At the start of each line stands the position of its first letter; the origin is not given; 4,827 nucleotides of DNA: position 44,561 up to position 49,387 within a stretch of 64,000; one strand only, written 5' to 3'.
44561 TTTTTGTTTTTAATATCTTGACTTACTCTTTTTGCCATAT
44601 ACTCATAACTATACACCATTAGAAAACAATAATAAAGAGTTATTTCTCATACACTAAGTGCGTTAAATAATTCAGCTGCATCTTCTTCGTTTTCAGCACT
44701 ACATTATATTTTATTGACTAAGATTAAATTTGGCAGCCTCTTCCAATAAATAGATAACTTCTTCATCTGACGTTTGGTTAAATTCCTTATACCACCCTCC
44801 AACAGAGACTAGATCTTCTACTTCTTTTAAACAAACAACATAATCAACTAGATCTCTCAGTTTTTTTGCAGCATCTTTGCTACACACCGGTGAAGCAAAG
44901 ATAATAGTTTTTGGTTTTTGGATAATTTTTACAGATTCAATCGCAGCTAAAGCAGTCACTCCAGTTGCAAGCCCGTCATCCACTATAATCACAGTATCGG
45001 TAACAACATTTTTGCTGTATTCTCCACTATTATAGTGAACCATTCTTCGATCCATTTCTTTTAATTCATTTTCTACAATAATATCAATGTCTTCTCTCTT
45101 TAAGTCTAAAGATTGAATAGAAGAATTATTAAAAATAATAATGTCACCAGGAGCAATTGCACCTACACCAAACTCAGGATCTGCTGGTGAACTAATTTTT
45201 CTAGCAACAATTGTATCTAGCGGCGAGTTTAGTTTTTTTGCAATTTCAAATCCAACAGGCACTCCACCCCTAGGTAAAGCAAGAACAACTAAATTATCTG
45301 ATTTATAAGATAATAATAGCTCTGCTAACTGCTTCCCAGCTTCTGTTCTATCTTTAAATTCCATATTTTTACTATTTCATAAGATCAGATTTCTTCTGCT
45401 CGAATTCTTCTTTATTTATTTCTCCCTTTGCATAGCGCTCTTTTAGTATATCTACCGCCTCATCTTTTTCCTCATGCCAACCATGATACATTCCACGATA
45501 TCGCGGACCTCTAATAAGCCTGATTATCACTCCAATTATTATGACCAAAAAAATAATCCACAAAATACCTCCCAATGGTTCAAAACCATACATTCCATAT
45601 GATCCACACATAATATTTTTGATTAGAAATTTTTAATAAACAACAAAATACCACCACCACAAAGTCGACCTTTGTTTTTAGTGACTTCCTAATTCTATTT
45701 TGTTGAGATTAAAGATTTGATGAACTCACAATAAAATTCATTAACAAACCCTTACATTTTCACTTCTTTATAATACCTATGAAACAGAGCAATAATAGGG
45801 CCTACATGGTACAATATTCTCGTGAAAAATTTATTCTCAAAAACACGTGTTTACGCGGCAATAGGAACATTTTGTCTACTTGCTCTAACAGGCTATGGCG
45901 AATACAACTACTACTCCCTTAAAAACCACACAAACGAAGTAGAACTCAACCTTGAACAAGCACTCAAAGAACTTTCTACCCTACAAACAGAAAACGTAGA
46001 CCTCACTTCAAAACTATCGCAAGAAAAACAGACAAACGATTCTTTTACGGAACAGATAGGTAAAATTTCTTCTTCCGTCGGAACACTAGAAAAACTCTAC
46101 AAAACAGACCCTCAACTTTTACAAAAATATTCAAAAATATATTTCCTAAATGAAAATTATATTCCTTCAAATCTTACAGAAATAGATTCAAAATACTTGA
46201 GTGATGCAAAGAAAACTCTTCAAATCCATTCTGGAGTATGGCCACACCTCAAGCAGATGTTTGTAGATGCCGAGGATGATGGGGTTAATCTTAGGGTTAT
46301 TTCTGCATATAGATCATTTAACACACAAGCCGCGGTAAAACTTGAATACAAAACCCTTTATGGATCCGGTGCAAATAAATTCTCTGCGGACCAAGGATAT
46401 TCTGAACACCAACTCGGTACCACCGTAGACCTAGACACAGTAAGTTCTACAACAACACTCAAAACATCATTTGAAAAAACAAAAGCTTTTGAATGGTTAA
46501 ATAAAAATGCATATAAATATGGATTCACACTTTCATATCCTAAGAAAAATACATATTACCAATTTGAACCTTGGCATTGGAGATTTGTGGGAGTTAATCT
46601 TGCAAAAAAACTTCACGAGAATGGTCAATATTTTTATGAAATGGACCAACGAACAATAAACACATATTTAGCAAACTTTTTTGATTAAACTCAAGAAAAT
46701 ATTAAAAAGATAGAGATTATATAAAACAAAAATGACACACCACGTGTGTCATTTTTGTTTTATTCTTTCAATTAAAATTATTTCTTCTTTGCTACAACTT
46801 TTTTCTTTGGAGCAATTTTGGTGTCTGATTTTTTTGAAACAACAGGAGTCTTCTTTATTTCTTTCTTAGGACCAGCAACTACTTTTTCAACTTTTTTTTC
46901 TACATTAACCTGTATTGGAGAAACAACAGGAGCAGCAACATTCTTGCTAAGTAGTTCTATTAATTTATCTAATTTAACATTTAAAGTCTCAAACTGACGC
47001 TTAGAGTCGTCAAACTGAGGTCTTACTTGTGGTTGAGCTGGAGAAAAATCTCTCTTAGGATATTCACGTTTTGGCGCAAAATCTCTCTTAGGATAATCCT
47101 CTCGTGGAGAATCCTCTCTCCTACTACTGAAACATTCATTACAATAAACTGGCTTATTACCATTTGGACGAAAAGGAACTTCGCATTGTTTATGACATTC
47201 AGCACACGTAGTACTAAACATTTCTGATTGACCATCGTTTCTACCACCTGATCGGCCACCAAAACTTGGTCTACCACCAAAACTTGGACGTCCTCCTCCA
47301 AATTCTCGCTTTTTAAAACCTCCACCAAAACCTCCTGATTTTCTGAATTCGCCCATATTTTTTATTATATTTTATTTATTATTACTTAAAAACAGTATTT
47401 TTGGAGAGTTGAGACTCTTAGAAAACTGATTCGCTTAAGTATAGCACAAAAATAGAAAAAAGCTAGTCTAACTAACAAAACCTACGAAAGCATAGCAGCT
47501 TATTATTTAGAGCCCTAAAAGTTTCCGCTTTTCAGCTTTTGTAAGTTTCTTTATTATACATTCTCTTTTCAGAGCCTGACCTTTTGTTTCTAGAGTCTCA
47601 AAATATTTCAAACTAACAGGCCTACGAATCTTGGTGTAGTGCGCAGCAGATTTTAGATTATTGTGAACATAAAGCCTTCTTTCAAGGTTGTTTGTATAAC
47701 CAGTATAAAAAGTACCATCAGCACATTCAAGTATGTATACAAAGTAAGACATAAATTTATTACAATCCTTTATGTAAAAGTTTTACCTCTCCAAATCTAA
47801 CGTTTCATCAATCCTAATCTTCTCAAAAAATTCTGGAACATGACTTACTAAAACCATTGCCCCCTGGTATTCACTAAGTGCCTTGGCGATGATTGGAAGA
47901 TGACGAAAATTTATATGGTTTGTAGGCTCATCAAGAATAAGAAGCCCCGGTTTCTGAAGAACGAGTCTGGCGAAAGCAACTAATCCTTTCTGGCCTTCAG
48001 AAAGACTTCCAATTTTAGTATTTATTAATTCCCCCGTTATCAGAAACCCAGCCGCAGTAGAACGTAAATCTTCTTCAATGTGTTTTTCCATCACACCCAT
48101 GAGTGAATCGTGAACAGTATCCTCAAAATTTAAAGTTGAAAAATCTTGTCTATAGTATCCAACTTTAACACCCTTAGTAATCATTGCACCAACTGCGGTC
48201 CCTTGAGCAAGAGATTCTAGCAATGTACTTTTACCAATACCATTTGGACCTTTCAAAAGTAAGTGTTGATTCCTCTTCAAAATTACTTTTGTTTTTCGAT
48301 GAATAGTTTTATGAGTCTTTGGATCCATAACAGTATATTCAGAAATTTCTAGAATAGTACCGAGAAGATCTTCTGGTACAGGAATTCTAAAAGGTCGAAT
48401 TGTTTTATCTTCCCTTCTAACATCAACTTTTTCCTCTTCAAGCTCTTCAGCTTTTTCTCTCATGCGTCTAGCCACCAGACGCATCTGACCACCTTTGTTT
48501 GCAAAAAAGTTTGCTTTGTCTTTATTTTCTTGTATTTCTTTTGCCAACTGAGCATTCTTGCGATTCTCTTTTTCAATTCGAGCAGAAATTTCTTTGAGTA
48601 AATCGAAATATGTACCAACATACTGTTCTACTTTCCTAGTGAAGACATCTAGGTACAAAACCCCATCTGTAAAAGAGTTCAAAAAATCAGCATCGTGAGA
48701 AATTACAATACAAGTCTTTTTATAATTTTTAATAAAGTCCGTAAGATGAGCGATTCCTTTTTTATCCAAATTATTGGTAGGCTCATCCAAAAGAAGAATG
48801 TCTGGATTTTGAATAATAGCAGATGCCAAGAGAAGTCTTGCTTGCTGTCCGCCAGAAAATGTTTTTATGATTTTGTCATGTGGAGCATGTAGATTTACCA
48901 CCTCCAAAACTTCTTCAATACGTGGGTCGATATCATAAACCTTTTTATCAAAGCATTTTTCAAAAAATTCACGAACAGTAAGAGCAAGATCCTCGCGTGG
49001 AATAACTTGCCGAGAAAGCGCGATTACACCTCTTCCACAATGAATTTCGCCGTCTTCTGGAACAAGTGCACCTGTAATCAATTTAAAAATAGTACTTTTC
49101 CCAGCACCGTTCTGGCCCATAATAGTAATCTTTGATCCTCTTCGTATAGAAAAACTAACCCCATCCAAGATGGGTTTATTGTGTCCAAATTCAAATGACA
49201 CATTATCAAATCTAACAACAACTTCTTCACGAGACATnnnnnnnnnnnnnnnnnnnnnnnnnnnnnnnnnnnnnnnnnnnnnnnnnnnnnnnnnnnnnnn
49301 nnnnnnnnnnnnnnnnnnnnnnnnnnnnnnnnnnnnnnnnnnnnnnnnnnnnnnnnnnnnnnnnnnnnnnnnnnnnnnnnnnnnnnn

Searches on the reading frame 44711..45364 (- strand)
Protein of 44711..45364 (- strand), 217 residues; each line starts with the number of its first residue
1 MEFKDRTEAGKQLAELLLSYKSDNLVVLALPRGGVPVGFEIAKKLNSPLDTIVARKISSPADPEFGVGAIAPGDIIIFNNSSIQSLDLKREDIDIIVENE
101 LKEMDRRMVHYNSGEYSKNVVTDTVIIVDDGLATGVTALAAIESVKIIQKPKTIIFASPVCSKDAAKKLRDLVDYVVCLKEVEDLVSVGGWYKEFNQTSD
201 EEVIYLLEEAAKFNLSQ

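Call 24: search_protein_families(library=pfam, proteins=[window:44711-45364:-], max_evalue=0.001)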
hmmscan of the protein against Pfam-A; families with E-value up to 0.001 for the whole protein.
window:44711-45364:- (217 aa): 3 families
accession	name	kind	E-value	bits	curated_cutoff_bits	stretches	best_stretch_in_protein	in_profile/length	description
PF00156.33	Pribosyltran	-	5.4e-13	49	26.3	1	12-182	18-144/158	Phosphoribosyl transferase domain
PF14681.12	UPRTase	-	6.3e-05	23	27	1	118-171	116-170/206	Uracil phosphoribosyltransferase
PF05061.18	Pox_A11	-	0.0005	19.9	25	1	75-128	194-247/315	Poxvirus A11 Protein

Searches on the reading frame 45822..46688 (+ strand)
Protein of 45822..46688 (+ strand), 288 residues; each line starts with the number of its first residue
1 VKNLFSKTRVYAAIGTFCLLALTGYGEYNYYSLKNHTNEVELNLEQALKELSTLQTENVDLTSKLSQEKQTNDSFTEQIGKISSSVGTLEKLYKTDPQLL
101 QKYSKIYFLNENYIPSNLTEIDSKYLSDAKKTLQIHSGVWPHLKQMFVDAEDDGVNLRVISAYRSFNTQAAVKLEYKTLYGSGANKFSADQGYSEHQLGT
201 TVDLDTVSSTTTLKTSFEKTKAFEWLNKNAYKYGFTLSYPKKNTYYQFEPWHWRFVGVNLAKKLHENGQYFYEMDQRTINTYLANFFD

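Call 24: search_protein_families(library=pfam, proteins=[window:45822-46688:+], max_evalue=0.001)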
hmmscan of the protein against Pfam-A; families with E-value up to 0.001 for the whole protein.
window:45822-46688:+ (288 aa): 1 family
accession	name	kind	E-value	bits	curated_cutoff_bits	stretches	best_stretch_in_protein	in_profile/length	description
PF02557.22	VanY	-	2.1e-35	121.8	25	1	134-257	3-131/132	D-alanyl-D-alanine carboxypeptidase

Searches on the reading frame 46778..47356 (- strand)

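Call 24: search_protein_families(library=pfam, proteins=[window:46778-47356:-], max_evalue=0.001)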
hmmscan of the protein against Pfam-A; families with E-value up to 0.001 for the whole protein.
window:46778-47356:- (192 aa): 1 family
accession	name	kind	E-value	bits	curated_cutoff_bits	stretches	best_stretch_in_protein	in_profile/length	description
PF23477.1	zf_Tbcl_2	-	4e-16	58.9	27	1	45-80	2-37/37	Probable treble clef zinc finger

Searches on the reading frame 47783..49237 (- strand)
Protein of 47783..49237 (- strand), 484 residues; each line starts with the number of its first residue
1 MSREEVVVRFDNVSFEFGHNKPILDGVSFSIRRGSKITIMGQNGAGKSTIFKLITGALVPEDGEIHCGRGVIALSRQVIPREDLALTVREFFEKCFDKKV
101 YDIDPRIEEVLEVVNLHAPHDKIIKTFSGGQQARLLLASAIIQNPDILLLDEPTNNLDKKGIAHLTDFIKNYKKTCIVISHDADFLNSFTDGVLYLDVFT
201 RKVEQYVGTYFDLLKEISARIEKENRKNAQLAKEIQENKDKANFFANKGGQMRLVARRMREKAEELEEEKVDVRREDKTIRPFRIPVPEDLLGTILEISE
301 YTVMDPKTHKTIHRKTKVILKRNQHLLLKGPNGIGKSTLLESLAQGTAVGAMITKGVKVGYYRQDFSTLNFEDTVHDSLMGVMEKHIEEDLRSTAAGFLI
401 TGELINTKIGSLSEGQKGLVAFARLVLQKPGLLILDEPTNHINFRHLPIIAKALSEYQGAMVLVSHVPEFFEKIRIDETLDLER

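Call 24: search_protein_families(library=pfam, proteins=[window:47783-49237:-], max_evalue=0.001)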
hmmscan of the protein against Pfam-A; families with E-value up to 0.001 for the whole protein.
window:47783-49237:- (484 aa): 18 families
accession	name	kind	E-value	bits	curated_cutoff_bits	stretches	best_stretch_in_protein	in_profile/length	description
PF00005.33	ABC_tran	-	4.6e-46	157.3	25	2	24-155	1-137/137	ABC transporter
PF13304.12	AAA_21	-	9.7e-19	69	27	2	390-466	211-298/304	AAA domain, putative AbiEii toxin, Type IV TA system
PF02463.25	SMC_N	-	4.7e-12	46.3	40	0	101-189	111-205/220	RecF/RecN/SMC N terminal domain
PF13555.12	AAA_29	-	2.1e-09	37.4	27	0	24-61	12-49/61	P-loop containing region of AAA domain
PF20720.3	nSTAND3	-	3.8e-07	30.4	27.2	1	312-345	6-39/155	Novel STAND NTPase 3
PF13476.12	AAA_23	-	2.9e-06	28.5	27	0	327-346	23-42/201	AAA domain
PF03193.22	RsgA_GTPase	-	4.7e-06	27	30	0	307-347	92-130/174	RsgA GTPase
PF13401.12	AAA_22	-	7e-06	26.8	27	0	322-365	4-33/130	AAA domain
PF05729.18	NACHT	-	2.2e-05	24.8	26.7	0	326-362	3-39/167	NACHT domain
PF13191.12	AAA_16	-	2.9e-05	25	32.6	0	323-345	24-46/167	AAA ATPase domain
PF03266.21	NTPase_1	-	0.00017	21.9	23.9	0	325-372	1-53/168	NTPase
PF25199.1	nSTAND_NTPase5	-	0.00046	20.5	34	0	322-365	40-79/145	Novel STAND NTPase 5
PF00004.35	AAA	-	0.0005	21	21.2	0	326-388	1-47/131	ATPase family associated with various cellular activities (AAA)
PF12775.13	AAA_7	-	0.00051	20.1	25.8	0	316-357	26-67/181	P-loop containing dynein motor region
PF02367.23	TsaE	-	0.00064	20.1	26.6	0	309-349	7-47/128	Threonylcarbamoyl adenosine biosynthesis protein TsaE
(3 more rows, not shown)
